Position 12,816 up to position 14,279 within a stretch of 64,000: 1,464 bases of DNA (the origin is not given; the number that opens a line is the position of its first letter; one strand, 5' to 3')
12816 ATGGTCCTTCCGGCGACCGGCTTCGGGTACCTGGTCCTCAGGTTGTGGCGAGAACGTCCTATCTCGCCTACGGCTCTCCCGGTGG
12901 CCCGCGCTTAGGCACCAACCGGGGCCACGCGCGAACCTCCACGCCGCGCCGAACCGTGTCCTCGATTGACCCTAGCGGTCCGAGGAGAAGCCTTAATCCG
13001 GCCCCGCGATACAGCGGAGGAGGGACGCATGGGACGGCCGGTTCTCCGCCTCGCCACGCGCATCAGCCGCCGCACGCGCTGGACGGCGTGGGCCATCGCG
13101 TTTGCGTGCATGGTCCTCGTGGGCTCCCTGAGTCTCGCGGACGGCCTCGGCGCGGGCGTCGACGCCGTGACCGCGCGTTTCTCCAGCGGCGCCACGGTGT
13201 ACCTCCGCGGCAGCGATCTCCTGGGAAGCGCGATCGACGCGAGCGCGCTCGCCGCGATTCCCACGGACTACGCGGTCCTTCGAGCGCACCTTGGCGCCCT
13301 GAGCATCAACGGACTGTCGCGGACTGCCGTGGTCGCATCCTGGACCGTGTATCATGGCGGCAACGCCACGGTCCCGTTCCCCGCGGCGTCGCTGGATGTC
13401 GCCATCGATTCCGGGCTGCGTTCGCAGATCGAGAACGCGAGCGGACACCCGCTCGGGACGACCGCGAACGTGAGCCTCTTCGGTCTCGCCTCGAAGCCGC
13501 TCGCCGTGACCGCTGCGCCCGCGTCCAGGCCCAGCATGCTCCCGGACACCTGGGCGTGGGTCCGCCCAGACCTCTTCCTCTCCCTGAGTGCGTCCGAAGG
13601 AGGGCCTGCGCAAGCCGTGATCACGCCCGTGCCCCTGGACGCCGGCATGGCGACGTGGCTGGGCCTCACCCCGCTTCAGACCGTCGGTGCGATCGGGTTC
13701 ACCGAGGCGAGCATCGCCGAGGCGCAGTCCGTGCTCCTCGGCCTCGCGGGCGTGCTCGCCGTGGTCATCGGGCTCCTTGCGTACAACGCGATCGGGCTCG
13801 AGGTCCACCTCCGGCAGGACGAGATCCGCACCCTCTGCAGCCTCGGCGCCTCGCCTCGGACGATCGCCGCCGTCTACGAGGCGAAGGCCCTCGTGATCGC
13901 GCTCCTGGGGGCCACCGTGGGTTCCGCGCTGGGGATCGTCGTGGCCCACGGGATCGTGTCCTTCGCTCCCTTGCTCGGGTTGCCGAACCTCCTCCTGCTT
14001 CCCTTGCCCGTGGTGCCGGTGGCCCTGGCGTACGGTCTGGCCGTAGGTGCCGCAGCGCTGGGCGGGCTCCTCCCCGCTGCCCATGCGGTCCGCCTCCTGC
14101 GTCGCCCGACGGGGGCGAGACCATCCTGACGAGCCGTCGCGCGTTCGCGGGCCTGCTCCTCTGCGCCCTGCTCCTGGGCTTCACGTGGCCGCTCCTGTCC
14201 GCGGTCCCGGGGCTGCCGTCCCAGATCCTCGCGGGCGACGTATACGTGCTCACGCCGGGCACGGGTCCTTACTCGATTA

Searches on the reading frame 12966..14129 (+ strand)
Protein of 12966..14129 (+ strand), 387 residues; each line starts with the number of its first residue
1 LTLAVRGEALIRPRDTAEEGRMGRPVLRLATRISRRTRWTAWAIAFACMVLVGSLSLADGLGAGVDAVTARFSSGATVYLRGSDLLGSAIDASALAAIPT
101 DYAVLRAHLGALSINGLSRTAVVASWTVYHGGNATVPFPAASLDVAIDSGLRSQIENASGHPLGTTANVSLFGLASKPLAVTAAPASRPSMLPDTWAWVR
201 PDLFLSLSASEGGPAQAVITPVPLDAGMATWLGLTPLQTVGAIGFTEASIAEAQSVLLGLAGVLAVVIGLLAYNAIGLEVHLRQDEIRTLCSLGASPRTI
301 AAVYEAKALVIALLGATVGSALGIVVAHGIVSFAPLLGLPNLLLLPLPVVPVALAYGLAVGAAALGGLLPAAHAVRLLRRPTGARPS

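Call 12: search_protein_families(library=pfam, proteins=[window:12966-14129:+])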
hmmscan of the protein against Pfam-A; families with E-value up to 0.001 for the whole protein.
window:12966-14129:+ (387 aa): 1 family
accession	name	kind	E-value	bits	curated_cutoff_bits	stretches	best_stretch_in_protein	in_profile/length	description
PF02687.27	FtsX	-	1.1e-09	38.9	25.5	1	260-376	3-117/120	FtsX-like permease C-terminal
